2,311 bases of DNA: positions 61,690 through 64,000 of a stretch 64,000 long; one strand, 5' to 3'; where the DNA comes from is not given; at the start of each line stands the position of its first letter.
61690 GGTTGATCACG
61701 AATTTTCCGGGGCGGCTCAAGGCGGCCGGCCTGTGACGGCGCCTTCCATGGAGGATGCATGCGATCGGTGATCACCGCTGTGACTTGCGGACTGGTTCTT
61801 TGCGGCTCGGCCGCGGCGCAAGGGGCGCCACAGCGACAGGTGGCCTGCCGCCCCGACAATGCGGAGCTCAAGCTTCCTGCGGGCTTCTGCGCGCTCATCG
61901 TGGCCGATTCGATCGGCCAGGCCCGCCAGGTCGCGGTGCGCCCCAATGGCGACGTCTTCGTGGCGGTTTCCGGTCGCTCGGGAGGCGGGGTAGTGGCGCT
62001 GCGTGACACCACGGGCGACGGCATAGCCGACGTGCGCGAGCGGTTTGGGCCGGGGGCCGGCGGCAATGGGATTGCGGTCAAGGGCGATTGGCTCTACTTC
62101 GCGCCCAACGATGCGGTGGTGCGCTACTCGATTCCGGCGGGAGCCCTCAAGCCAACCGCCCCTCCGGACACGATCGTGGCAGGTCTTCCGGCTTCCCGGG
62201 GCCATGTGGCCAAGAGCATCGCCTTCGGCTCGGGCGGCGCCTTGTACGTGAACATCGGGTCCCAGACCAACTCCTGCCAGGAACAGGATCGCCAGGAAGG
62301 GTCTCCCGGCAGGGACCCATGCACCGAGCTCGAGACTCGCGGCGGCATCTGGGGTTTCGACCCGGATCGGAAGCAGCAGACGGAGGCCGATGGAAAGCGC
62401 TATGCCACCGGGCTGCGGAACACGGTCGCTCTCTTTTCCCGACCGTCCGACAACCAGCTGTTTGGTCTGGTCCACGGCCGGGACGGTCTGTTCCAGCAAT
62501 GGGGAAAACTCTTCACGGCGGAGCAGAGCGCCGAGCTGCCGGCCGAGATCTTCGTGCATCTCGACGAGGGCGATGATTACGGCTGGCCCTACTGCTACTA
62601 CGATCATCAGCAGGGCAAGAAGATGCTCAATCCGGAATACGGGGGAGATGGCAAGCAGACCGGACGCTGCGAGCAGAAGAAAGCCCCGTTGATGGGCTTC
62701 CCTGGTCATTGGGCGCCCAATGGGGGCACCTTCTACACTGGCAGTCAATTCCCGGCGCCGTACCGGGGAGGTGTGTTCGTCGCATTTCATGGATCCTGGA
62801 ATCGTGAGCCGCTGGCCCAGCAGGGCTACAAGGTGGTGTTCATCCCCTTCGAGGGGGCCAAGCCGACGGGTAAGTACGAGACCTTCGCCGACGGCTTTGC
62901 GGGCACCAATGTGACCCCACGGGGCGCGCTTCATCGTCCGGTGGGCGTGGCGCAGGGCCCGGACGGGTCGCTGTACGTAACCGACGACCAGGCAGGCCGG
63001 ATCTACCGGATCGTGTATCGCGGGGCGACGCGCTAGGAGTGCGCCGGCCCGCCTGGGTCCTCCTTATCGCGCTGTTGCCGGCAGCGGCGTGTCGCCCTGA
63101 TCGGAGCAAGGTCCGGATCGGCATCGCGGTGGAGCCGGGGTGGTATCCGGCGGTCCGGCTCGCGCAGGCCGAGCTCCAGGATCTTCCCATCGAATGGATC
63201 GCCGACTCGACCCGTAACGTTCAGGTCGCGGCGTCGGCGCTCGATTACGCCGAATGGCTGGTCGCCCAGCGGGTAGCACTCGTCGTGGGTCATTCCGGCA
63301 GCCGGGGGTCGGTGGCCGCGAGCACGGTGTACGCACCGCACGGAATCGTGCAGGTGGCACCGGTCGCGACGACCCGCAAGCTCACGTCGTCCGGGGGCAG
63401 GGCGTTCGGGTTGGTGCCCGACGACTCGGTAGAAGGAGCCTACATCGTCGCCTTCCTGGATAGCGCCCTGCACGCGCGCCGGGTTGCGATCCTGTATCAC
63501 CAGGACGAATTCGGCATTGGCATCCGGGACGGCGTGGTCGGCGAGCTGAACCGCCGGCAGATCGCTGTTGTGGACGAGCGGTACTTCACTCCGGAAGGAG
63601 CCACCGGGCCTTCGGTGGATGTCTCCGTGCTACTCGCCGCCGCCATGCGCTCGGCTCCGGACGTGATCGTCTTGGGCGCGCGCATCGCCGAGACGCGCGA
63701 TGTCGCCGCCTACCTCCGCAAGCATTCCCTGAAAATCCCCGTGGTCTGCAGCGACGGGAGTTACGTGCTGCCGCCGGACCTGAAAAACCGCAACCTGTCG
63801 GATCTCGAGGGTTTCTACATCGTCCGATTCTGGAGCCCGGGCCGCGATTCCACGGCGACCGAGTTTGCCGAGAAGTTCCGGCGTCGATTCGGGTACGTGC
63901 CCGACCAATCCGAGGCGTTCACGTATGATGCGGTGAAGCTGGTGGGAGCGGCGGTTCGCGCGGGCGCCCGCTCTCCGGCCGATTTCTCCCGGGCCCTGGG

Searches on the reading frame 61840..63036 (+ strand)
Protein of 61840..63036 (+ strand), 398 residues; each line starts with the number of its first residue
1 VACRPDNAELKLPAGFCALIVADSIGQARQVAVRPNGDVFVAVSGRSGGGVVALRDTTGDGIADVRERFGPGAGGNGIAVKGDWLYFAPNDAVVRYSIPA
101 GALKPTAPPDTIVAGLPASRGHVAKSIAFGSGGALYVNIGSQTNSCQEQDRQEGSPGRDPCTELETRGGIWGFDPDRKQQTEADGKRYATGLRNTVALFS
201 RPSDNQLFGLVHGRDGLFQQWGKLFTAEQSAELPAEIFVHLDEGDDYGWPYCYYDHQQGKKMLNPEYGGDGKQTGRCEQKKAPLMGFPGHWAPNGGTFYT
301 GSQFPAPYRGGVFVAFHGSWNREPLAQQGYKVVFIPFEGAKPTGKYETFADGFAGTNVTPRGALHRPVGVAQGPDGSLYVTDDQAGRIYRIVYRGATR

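Call 67: search_protein_families(library=pfam, proteins=[window:61840-63036:+], max_evalue=0.00001)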
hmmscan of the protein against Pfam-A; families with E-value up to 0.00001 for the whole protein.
window:61840-63036:+ (398 aa): 1 family
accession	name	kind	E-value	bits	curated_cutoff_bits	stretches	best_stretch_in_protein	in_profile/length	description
PF07995.17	GSDH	-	2.2e-12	47.4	25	1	116-390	106-332/332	Glucose / Sorbosone dehydrogenase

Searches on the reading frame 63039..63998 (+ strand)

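Call 67: search_protein_families(library=pfam, proteins=[window:63039-63998:+], max_evalue=0.00001)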
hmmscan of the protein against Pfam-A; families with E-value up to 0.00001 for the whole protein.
window:63039-63998:+ (320 aa): 2 families
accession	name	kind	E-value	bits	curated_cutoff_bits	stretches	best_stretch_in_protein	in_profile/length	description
PF13458.12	Peripla_BP_6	-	6.5e-22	79.1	31.7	1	56-319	49-307/343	Periplasmic binding protein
PF01094.35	ANF_receptor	-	4e-09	36.4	25.4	1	67-307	39-291/353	Receptor family ligand binding region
